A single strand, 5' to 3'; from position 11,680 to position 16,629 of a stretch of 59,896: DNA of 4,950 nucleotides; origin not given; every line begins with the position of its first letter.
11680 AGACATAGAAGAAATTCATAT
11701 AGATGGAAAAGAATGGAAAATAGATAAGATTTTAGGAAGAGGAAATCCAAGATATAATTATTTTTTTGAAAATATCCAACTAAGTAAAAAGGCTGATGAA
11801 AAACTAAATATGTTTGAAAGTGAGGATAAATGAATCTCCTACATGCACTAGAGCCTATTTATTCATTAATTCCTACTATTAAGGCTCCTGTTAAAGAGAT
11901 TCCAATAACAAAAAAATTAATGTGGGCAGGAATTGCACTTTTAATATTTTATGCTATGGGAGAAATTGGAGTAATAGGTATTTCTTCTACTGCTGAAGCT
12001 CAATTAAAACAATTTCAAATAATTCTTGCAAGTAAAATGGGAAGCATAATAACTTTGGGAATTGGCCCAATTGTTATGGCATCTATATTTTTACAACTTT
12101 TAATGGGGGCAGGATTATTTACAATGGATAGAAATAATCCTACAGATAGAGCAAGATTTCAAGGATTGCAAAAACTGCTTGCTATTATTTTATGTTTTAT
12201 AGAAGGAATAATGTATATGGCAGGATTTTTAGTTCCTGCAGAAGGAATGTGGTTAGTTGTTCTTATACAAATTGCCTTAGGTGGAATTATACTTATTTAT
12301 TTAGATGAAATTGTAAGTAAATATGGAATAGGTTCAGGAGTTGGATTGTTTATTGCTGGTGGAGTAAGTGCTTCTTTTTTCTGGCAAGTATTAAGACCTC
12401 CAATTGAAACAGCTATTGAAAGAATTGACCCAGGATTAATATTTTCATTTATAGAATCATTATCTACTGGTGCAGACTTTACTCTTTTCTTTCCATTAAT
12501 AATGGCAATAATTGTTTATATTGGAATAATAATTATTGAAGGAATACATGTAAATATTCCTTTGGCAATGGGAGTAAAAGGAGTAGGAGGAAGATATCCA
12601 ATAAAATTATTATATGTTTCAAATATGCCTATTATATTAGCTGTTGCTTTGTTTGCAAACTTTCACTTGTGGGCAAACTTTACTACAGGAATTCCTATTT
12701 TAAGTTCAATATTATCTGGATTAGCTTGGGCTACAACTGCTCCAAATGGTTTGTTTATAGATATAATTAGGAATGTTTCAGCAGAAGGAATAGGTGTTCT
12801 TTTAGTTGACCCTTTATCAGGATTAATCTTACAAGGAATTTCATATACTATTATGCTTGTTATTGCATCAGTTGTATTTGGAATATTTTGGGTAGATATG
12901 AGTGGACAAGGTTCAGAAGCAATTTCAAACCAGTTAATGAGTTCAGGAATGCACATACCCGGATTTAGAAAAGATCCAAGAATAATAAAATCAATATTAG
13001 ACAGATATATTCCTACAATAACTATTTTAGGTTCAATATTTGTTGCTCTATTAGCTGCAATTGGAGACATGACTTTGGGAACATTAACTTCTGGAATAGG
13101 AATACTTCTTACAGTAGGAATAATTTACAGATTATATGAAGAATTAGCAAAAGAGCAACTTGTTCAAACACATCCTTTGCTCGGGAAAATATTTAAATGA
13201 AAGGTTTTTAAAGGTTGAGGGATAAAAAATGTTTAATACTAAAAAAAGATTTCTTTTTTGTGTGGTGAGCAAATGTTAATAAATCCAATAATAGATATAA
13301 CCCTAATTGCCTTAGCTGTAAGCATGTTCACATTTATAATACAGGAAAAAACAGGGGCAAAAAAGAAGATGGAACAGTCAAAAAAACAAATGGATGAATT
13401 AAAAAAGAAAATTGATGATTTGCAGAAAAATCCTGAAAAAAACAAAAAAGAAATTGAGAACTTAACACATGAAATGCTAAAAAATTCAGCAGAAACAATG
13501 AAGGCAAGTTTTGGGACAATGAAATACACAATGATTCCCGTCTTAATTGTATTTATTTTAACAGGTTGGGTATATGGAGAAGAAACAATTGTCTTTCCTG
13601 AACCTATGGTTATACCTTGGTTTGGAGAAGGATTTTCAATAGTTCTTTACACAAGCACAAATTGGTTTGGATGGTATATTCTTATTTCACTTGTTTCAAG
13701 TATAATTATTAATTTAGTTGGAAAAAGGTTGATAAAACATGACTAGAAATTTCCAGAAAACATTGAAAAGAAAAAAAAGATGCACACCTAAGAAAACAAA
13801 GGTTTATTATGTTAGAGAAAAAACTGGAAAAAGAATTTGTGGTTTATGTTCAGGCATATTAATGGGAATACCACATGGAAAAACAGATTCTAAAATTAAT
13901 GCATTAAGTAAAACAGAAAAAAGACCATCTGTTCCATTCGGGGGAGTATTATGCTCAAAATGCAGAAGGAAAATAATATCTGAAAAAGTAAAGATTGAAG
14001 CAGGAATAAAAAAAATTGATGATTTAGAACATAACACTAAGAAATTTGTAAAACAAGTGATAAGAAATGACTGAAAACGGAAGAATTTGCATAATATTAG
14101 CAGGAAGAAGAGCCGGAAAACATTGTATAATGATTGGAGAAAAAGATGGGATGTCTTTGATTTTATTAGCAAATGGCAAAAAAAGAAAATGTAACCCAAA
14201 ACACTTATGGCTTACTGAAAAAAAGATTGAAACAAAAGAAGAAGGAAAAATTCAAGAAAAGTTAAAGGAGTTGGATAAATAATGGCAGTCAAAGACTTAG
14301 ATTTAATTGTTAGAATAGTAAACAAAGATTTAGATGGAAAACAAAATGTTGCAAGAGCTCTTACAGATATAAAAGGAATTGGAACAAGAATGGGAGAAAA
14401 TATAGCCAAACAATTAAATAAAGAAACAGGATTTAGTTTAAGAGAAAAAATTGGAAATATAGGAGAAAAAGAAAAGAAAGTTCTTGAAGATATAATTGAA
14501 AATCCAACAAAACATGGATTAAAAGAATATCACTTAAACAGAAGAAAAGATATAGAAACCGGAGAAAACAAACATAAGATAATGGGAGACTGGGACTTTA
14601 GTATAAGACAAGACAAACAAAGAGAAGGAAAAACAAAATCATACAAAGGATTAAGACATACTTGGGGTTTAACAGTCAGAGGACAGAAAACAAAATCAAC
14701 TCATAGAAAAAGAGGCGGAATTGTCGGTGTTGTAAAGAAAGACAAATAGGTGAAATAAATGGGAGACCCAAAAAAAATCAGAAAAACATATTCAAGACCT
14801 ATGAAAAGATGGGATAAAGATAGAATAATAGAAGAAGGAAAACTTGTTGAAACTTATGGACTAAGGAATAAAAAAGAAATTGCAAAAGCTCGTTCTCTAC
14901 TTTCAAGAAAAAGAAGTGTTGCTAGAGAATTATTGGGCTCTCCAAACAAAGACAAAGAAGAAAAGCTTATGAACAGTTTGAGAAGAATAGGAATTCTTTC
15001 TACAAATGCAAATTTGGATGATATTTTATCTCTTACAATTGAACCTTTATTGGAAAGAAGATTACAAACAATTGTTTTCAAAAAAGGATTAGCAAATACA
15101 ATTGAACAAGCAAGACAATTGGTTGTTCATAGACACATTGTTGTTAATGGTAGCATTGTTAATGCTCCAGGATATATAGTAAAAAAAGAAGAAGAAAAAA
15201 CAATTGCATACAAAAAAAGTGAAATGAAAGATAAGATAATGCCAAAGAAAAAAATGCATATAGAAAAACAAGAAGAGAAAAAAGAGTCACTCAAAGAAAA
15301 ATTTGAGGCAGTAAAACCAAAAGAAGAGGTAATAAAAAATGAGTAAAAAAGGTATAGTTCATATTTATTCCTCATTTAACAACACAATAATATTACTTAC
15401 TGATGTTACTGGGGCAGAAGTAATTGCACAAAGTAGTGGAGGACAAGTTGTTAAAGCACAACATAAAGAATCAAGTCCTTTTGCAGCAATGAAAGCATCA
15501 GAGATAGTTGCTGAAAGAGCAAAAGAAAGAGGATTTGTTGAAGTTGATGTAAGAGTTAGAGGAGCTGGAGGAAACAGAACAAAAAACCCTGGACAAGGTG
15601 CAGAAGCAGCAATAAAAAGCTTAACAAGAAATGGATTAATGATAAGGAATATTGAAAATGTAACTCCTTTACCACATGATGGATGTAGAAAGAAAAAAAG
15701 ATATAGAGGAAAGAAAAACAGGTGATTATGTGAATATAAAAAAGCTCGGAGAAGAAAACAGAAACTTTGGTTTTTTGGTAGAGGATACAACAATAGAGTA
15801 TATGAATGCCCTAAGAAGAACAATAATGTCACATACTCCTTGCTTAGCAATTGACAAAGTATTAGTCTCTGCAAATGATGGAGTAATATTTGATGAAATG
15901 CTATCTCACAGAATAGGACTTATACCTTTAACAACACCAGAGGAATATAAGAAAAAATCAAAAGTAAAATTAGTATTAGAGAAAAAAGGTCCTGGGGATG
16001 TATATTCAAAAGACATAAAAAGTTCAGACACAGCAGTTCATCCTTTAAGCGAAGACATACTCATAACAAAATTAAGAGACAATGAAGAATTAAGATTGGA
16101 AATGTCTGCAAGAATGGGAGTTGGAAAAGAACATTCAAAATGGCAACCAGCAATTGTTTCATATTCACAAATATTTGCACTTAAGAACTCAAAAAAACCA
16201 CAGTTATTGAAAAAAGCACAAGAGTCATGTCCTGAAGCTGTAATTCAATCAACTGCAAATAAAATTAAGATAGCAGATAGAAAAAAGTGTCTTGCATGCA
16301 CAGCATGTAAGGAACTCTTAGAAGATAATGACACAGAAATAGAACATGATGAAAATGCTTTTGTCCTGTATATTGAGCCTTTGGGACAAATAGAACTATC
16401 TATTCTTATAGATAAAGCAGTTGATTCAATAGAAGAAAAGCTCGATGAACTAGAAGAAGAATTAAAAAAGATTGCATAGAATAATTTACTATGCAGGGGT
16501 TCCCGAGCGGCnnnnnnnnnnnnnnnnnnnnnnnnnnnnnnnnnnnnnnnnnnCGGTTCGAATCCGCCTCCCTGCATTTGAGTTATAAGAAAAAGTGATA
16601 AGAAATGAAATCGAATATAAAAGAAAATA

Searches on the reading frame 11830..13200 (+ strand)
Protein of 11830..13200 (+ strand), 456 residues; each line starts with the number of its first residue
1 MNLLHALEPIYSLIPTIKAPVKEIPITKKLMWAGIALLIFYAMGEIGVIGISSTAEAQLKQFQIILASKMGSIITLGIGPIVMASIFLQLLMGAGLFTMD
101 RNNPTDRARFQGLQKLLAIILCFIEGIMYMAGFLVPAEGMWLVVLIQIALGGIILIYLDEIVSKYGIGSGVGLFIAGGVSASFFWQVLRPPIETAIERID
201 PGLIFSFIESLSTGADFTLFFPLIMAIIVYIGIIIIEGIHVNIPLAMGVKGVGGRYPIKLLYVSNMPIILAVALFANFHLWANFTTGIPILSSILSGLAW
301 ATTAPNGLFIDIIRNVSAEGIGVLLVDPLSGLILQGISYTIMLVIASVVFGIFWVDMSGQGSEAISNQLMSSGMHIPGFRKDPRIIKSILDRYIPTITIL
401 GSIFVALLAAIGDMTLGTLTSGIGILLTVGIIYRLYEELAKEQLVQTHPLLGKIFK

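Call 8: search_protein_families(library=pfam, proteins=[window:11830-13200:+], max_evalue=0.00001)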
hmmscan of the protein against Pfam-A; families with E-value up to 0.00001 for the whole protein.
window:11830-13200:+ (456 aa): 1 family
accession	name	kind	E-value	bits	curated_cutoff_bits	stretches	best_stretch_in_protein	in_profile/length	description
PF00344.25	SecY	-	3.5e-59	201.1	32.2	1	72-436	1-306/306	SecY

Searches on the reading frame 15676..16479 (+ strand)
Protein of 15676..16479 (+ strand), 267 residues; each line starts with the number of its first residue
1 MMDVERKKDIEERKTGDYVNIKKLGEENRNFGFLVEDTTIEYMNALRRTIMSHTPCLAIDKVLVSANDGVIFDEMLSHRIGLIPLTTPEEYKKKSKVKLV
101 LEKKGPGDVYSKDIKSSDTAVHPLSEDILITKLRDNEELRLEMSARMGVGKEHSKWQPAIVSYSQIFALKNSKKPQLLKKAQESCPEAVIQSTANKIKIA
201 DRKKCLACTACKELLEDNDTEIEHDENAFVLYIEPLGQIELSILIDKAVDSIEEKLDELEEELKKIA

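Call 8: search_protein_families(library=pfam, proteins=[window:15676-16479:+], max_evalue=0.00001)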
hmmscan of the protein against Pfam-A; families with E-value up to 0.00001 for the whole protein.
window:15676-16479:+ (267 aa): 2 families
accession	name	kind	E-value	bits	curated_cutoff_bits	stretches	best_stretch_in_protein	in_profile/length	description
PF01000.31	RNA_pol_A_bac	-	6.2e-17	62.4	33.9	1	89-155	36-101/119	RNA polymerase Rpb3/RpoA insert domain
PF01193.29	RNA_pol_L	-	5e-09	36.2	24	1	33-256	2-74/74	RNA polymerase Rpb3/Rpb11 dimerisation domain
